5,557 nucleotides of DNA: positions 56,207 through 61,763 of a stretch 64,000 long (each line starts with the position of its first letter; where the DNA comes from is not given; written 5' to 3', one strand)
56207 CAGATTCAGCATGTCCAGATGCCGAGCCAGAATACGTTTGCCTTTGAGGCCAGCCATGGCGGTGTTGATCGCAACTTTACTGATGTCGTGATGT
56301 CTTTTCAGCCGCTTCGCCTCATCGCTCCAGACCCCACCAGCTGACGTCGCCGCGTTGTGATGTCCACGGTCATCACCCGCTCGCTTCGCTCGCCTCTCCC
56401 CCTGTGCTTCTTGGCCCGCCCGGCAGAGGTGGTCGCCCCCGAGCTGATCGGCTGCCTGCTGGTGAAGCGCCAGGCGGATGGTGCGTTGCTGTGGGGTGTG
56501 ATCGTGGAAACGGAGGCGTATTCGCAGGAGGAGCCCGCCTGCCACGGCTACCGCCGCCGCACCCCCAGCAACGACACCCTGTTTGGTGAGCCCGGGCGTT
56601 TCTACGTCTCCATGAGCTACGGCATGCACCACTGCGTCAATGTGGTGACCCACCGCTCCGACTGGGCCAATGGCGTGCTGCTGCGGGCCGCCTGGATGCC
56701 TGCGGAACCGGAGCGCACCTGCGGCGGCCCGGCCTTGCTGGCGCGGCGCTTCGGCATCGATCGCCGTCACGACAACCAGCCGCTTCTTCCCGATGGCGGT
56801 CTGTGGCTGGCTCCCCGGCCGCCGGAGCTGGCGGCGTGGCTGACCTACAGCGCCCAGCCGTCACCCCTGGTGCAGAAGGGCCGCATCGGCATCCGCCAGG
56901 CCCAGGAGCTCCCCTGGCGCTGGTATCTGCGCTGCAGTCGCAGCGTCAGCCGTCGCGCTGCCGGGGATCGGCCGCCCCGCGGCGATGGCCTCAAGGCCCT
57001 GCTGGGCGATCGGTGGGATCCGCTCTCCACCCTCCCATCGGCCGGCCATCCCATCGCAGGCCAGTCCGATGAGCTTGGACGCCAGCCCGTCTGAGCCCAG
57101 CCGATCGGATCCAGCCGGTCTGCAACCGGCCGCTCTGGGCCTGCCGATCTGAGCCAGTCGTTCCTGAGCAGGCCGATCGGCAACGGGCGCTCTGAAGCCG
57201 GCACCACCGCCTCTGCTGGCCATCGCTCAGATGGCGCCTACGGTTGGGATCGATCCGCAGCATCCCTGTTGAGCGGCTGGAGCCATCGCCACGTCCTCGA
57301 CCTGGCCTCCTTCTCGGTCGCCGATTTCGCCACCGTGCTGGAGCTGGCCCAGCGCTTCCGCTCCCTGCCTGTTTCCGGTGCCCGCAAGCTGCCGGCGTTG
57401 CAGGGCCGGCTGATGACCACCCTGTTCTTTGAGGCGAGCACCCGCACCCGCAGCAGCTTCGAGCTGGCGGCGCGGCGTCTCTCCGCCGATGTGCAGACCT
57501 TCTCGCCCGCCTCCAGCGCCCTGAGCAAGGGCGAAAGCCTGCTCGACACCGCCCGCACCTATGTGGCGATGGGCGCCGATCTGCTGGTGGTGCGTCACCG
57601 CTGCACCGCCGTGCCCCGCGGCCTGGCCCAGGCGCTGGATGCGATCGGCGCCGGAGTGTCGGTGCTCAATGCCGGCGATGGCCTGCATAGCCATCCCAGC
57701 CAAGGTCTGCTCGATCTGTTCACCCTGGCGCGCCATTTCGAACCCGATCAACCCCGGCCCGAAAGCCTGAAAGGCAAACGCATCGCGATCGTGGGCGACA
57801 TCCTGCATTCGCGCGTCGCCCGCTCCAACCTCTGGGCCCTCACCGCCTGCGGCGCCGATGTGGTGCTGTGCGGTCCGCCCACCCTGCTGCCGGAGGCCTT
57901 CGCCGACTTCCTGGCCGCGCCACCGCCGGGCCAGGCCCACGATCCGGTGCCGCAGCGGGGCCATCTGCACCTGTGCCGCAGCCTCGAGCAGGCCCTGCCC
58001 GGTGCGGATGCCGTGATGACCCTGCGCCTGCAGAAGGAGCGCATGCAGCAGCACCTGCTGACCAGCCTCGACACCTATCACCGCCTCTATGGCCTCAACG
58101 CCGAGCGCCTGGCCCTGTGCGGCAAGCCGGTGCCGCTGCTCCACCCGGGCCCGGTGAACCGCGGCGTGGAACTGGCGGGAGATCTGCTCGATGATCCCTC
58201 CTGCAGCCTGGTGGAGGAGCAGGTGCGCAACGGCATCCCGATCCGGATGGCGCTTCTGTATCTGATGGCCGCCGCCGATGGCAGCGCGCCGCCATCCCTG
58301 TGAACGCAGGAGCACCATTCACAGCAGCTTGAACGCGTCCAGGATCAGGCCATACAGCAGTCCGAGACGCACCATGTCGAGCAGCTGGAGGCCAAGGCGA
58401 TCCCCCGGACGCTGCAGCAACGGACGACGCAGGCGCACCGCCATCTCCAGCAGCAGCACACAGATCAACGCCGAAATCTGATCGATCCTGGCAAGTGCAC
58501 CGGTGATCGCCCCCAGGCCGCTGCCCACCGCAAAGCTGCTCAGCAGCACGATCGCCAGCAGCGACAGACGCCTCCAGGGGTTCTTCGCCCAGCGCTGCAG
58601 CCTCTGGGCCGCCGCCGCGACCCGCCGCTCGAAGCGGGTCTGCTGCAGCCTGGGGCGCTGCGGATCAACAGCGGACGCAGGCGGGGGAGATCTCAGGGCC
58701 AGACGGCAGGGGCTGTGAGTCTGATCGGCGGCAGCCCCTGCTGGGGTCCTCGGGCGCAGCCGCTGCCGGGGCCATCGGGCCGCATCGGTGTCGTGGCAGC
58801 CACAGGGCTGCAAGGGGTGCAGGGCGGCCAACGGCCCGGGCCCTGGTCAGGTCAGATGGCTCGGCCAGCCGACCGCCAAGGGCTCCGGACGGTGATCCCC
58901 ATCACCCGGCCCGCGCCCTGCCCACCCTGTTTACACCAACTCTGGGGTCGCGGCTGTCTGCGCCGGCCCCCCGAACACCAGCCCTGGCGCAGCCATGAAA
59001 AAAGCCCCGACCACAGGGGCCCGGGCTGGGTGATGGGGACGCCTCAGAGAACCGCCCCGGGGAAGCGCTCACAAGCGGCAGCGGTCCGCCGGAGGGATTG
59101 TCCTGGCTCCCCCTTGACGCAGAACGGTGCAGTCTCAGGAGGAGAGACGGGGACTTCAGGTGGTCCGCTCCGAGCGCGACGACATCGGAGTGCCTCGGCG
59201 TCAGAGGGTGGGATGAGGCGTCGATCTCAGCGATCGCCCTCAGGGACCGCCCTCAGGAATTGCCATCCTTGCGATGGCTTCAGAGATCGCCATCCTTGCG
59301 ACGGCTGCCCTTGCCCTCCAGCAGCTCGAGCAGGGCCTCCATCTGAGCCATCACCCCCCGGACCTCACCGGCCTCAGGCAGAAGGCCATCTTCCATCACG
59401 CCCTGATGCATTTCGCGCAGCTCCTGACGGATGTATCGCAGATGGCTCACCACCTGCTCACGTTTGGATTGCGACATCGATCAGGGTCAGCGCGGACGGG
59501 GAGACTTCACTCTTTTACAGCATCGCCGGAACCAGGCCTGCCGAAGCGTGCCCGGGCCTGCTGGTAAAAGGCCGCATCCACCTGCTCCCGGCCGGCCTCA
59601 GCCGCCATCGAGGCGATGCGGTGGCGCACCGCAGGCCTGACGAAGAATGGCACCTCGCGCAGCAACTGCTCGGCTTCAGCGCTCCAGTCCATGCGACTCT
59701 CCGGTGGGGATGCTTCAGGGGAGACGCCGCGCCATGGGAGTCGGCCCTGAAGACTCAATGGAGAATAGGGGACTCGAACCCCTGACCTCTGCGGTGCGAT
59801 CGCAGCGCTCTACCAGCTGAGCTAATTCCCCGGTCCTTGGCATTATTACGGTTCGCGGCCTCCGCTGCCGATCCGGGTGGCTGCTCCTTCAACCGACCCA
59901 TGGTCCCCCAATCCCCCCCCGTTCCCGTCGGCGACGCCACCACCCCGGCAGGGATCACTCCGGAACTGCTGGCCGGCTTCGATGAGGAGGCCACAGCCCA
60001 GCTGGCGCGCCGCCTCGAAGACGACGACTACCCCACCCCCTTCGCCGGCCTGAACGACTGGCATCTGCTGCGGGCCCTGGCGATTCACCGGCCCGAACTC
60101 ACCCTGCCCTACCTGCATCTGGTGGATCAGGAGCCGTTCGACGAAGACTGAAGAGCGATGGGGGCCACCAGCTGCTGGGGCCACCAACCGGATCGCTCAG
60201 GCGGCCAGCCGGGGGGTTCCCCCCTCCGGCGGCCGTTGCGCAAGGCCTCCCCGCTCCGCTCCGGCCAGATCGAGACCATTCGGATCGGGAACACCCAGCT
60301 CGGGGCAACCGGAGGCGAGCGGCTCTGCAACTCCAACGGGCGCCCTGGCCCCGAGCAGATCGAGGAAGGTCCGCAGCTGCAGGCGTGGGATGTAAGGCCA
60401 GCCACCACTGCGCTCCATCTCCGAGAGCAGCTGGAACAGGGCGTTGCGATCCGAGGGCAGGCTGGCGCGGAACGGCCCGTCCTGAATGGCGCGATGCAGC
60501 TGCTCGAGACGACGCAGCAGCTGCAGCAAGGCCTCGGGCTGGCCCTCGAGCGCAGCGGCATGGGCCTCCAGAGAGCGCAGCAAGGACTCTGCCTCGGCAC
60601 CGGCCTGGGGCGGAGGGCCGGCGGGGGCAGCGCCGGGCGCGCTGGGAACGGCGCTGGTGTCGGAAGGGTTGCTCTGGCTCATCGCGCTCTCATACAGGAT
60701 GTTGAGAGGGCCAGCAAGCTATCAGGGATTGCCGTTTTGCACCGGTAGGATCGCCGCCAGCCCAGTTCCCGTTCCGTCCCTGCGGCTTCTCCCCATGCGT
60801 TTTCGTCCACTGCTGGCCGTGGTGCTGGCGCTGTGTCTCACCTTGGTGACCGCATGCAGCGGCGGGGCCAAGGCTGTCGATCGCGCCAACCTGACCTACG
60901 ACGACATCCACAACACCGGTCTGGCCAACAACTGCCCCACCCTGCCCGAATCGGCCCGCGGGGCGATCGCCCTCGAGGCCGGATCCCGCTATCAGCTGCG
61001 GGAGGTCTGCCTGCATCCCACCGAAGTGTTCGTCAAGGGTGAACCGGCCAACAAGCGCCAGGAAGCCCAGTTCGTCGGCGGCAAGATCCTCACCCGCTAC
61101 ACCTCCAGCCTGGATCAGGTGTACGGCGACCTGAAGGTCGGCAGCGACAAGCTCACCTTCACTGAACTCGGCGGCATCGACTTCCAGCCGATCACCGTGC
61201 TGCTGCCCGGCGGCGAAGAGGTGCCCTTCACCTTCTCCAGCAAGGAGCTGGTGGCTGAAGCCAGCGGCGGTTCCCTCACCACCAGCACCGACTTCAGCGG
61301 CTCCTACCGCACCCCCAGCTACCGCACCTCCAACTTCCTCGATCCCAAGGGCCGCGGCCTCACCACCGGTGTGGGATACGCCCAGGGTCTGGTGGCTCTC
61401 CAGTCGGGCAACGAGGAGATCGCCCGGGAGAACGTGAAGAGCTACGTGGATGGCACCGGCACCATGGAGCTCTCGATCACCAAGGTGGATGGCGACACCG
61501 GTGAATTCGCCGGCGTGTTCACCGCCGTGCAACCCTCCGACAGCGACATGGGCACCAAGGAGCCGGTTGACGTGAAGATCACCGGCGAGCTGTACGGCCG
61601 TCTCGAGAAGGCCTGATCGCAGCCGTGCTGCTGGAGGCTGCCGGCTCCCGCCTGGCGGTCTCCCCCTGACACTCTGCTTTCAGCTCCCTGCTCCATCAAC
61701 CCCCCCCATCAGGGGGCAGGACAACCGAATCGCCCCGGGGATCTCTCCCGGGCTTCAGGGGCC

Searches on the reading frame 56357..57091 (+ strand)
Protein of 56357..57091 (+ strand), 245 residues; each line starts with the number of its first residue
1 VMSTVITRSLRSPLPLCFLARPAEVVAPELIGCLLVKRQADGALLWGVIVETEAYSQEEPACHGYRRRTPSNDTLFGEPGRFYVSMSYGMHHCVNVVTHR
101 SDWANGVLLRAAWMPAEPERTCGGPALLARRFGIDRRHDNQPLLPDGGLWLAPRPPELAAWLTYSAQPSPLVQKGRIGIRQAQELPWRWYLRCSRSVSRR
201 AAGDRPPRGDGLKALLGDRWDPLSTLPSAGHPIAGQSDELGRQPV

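Call 7: search_protein_families(library=pfam, proteins=[window:56357-57091:+], max_evalue=0.01)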
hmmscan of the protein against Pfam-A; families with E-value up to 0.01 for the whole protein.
window:56357-57091:+ (245 aa): 1 family
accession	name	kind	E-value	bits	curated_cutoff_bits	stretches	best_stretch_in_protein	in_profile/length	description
PF02245.21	Pur_DNA_glyco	-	9.7e-46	155.8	27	1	18-192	2-178/181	Methylpurine-DNA glycosylase (MPG)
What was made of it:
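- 56357..57094 (+): mpg, the right flank and first gene of the conserved right block (mpg-pyrB-DUF565-tRNA-Ala-DUF2555-psbO-sat). Pfam Pur_DNA_glyco (call 7).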

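Call 19: find_encoding_contigs(protein=window:56357-57091:+, flank=10000, max_places=6)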
Protein window:56357-57091:+ (245 aa): no gene with exactly this product is on record in the collection.

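Call 30: find_related_loci(query=window:56357-57091:+, collection=metagenome_contigs, flank=10000)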
Query window:56357-57091:+ (245 aa) in metagenome_contigs; peptide patterns used: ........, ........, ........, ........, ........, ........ (x = any residue, [..] = any of these).
600 stretches matched a pattern (row limit reached: there are more); 457 encode a relative of the query (tblastn E <= 1e-3); the best 80 are kept; 80 distinct loci.
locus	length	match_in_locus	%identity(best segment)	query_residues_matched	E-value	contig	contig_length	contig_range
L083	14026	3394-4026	72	3-217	8e-97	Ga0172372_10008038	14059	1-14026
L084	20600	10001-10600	76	14-207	1e-94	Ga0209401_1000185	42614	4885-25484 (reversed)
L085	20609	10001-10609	74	12-216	4e-94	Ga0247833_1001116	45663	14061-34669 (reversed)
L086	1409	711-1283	76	12-207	5e-100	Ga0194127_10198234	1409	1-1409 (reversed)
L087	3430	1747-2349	72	2-207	8e-94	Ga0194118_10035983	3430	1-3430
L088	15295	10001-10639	72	14-207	1e-92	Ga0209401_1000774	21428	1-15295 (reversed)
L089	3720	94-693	73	5-210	1e-93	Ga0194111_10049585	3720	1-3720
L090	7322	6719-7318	73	2-207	1e-92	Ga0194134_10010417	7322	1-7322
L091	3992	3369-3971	72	2-207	5e-93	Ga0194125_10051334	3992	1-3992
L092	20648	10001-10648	69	5-218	2e-92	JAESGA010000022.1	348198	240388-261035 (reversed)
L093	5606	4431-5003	74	12-207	2e-92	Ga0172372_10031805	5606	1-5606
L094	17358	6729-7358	71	3-217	6e-92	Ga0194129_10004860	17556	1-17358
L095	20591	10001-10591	72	6-207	5e-91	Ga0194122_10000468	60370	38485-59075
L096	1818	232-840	70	3-210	5e-95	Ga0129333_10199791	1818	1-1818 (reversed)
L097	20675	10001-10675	67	2-207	4e-90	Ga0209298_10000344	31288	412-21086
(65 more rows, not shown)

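Call 57: search_protein_families(library=pfam, proteins=[L085:8490-9428:-, L085:8169-8486:-, L085:7098-8153:+, L085:4613-6064:-, L085:1660-4926:-], max_evalue=0.001)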
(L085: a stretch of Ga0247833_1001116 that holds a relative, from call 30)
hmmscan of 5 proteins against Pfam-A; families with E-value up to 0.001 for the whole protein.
L085:8490-9428:- (313 aa): 1 family
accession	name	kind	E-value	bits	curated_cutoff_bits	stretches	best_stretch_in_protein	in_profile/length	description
PF02633.19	Creatininase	-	6.5e-64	216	31.3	1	68-300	4-236/238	Creatinine amidohydrolase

L085:8169-8486:- (106 aa): 1 family
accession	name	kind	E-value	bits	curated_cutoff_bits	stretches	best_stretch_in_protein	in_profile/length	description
PF02686.20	GatC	-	1.7e-22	79.8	23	1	29-100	1-66/66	Glu-tRNAGln amidotransferase C subunit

L085:7098-8153:+ (352 aa): 1 family
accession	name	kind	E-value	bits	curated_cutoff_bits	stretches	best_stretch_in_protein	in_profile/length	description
PF00487.30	FA_desaturase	-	3.6e-32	112.6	29.7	1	73-291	3-249/253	Fatty acid desaturase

L085:4613-6064:- (484 aa): 1 family
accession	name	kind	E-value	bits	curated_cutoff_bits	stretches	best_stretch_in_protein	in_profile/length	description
PF07444.16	Ycf66_N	-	4e-06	27.3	22.3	1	286-352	5-71/76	Ycf66 protein N-terminus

L085:1660-4926:- (1089 aa): 4 families
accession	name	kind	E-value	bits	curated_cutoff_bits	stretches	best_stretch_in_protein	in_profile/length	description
PF00133.28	tRNA-synt_1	-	6.4e-130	434.1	22.7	1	146-780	2-411/414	tRNA synthetases class I (I, L, M and V)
PF08264.19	Anticodon_1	-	2.2e-30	105.9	25.1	1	827-982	1-147/148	Anticodon-binding domain of tRNA ligase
PF09334.17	tRNA-synt_1g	-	3.7e-16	59.3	20.1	1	175-224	8-57/391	tRNA synthetases class I (M)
PF06827.20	zf-FPG_IleRS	-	4e-07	30.2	21.3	1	1049-1074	3-28/30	Zinc finger found in FPG and IleRS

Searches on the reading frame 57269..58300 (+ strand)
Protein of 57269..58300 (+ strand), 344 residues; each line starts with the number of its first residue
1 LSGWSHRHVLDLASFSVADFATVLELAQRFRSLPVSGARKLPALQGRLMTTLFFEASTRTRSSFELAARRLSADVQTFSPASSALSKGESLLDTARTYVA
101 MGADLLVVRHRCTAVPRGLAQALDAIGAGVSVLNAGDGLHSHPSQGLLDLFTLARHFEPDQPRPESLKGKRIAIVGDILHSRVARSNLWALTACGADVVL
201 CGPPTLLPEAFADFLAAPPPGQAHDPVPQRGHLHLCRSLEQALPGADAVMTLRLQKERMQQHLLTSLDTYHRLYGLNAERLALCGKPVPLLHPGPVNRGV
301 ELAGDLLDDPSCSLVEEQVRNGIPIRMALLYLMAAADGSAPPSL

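Call 29: search_protein_families(library=ncbifam, proteins=[window:57269-58300:+], max_evalue=0.00001)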
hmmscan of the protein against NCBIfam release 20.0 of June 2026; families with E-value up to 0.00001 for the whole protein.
window:57269-58300:+ (344 aa): 14 families
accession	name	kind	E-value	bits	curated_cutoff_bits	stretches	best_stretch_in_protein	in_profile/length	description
NF002032.1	PRK00856.1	equivalog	1.7e-106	355.8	263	1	7-333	1-296/297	aspartate carbamoyltransferase catalytic subunit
TIGR00670.1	asp_carb_tr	equivalog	4.4e-85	285.4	236.95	1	7-333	1-302/304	aspartate carbamoyltransferase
NF010387.0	PRK13814.1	equivalog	1.7e-51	174.9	660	2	8-210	7-199/310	aspartate carbamoyltransferase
NF008853.0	PRK11891.1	equivalog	5.7e-40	137.2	560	1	40-331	120-395/430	aspartate carbamoyltransferase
NF006046.0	PRK08192.1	equivalog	4.7e-36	124.7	512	1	4-333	4-316/339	aspartate carbamoyltransferase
NF001986.0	PRK00779.1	subfamily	5.7e-29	101.2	306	1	6-334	5-304/307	ornithine carbamoyltransferase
TIGR00658.1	orni_carb_tr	equivalog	1.1e-26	93.7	280.85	1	7-331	1-300/304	ornithine carbamoyltransferase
NF009916.0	PRK13376.1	equivalog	5.9e-23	81.2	800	1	51-336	55-335/525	bifunctional aspartate carbamoyltransferase catalytic subunit/aspartate carbamoyltransferase regulatory subunit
TIGR04384.1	putr_carbamoyl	exception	2.9e-20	72.6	500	1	9-333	2-306/330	putrescine carbamoyltransferase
NF009213.0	PRK12562.1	subfamily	4.6e-17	62.4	559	1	1-211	1-197/334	ornithine carbamoyltransferase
NF011380.0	PRK14805.1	equivalog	8.4e-17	61.2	421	1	7-331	2-297/302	ornithine carbamoyltransferase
NF002470.0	PRK01713.1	equivalog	2e-16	60.4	545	1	6-210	7-196/334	ornithine carbamoyltransferase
NF003384.0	PRK04523.1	equivalog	5.3e-15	55.3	288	1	6-84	3-76/336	N-acetylornithine carbamoyltransferase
NF003286.0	PRK04284.1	subfamily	2e-14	53.4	515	1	6-209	6-194/332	ornithine carbamoyltransferase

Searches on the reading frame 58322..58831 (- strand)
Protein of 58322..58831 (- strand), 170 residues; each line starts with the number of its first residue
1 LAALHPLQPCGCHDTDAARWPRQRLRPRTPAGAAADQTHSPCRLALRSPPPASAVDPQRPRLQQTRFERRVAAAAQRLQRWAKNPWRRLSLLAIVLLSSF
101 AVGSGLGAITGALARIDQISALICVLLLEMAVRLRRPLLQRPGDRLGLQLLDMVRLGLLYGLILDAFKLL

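Call 57: search_protein_families(library=pfam, proteins=[window:58322-58831:-], max_evalue=0.001)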
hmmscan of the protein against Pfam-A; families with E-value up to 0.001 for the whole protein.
window:58322-58831:- (170 aa): 1 family
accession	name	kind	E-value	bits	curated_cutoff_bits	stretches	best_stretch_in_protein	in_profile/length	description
PF04483.17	DUF565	-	4.9e-11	43.3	27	1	114-169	3-58/60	Protein of unknown function (DUF565)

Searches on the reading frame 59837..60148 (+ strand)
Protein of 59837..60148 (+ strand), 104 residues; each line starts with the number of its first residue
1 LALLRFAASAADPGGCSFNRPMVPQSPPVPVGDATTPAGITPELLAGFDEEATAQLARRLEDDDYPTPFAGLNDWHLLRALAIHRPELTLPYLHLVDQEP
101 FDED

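Call 57: search_protein_families(library=pfam, proteins=[window:59837-60148:+], max_evalue=0.001)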
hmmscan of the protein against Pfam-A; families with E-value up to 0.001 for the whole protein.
window:59837-60148:+ (104 aa): 1 family
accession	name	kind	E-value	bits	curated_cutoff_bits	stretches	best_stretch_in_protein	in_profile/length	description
PF10742.14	DUF2555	-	3.3e-25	88.2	25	1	45-96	4-55/55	Protein of unknown function (DUF2555)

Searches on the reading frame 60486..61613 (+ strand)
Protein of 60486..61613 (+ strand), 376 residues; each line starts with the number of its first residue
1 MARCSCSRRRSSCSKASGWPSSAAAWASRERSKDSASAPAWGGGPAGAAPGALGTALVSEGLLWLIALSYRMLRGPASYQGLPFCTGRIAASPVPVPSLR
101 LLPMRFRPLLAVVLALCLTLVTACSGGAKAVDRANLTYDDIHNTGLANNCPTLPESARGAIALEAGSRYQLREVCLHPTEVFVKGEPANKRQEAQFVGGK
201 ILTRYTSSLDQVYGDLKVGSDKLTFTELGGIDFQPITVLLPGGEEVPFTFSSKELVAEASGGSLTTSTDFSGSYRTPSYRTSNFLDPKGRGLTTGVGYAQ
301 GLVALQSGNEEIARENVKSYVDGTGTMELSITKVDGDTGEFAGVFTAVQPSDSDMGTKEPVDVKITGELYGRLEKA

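Call 57: search_protein_families(library=pfam, proteins=[window:60486-61613:+], max_evalue=0.001)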
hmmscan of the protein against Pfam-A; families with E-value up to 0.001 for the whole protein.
window:60486-61613:+ (376 aa): 1 family
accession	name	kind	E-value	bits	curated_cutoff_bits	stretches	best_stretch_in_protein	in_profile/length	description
PF01716.24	MSP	-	1.6e-102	342.4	25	1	135-373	2-242/242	Manganese-stabilising protein / photosystem II polypeptide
